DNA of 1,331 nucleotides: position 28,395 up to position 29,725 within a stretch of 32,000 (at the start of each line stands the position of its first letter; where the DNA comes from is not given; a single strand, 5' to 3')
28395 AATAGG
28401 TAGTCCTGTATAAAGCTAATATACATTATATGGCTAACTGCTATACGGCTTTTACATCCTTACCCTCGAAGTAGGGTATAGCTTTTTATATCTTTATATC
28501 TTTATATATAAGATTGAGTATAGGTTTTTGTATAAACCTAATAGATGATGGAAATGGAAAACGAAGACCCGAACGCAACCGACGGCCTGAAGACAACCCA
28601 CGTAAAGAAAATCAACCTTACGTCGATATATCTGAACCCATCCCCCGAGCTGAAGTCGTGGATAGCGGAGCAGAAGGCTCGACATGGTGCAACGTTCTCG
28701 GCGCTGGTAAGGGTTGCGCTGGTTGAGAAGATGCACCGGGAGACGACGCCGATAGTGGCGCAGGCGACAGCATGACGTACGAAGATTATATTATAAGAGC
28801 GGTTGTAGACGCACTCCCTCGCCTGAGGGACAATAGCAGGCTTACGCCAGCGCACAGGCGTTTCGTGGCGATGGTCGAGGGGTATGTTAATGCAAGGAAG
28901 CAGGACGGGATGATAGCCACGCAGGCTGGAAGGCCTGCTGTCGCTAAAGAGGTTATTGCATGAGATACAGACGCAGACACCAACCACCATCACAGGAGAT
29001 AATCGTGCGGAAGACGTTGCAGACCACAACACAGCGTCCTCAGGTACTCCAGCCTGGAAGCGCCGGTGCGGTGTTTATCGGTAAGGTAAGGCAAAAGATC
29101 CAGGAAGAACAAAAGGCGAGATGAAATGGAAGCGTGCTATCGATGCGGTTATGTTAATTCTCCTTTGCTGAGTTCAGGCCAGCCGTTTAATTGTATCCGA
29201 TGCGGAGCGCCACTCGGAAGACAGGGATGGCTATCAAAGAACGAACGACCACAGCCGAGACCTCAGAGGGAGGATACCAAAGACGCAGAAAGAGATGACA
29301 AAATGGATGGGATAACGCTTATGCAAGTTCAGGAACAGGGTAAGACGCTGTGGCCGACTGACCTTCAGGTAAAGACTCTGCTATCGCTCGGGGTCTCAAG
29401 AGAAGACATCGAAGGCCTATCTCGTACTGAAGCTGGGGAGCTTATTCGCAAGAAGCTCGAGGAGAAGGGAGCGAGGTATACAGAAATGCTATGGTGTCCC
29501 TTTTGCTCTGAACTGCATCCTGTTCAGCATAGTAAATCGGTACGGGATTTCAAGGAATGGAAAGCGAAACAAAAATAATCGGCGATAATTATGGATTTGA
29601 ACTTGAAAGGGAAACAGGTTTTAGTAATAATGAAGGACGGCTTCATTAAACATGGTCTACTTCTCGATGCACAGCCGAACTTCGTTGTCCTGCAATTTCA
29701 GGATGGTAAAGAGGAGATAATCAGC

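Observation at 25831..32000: Integrase-bearing island inserted at the 3' end of tRNA-Asn(GUU), made almost entirely of orphan genes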

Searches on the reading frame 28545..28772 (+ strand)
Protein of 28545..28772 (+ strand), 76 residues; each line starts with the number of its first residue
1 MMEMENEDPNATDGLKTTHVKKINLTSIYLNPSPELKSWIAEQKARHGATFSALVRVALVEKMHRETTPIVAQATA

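Call 8: search_protein_families(library=pfam, max_evalue=0.1, proteins=[window:28545-28772:+])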
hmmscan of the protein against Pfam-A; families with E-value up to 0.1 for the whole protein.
window:28545-28772:+ (76 aa): 0 families

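Call 10: search_protein_families(library=phrogs, max_evalue=0.01, proteins=[window:28545-28772:+])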
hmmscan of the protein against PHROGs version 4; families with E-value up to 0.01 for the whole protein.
window:28545-28772:+ (76 aa): 0 families

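Call 35: search_protein_families(library=ncbifam, max_evalue=0.01, proteins=[window:28545-28772:+])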
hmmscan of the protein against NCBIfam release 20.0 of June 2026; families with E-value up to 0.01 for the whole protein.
window:28545-28772:+ (76 aa): 0 families

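Call 99: search_solved_structures(query=A5, max_evalue=10)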
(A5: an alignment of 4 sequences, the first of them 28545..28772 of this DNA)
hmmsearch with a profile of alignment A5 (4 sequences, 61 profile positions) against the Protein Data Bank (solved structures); distinct sequences matched with E-value up to 10: 8.
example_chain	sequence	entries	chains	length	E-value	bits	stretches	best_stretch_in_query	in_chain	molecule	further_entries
5cwc_A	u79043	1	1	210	0.00038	23.6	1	14-59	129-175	Designed helical repeat protein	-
7mcd_A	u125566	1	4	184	0.015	18.5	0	25-40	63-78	AI-designed TIM-barrel F15C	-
5cwg_A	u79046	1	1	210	0.046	17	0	23-60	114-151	Designed helical repeat protein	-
6a6x_C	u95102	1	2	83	0.077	16.2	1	12-41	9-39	Antitoxin MazE7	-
1xrx_A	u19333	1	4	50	0.18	15.1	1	15-45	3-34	SeqA protein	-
6wrw_C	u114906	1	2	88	0.28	14.4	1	27-46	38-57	Computationally designed protein 2DS25.5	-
8uyo_1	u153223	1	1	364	0.74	13.1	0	21-49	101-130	Paraneoplastic antigen Ma2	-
2d2e_A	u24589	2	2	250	1.8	11.9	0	33-54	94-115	SufC protein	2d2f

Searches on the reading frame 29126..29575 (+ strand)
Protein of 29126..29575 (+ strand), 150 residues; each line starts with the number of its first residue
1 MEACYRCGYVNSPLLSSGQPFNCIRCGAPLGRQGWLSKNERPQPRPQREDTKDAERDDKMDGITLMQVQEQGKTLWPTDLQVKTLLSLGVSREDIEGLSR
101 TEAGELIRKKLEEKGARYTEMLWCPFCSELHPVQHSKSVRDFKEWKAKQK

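Call 8: search_protein_families(library=pfam, max_evalue=0.1, proteins=[window:29126-29575:+])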
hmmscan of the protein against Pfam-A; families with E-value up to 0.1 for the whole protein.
window:29126-29575:+ (150 aa): 2 families
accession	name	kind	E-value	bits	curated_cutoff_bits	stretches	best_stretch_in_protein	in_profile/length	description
PF25144.1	Zn_ribbon_IFT122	-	0.014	15.6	27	1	4-29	8-31/45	IFT122, zinc ribbon domain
PF23768.1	DUF7167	-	0.085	13.4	24.4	0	89-124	21-56/60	Domain of unknown function (DUF7167)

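Call 10: search_protein_families(library=phrogs, max_evalue=0.01, proteins=[window:29126-29575:+])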
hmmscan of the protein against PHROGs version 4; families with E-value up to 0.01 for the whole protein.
window:29126-29575:+ (150 aa): 0 families

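Call 35: search_protein_families(library=ncbifam, max_evalue=0.01, proteins=[window:29126-29575:+])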
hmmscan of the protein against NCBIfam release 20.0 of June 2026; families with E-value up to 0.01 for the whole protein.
window:29126-29575:+ (150 aa): 0 families

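Call 60: search_protein_families(library=padloc, max_evalue=0.01, proteins=[window:29126-29575:+])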
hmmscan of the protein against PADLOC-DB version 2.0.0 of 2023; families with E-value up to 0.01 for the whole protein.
window:29126-29575:+ (150 aa): 0 families
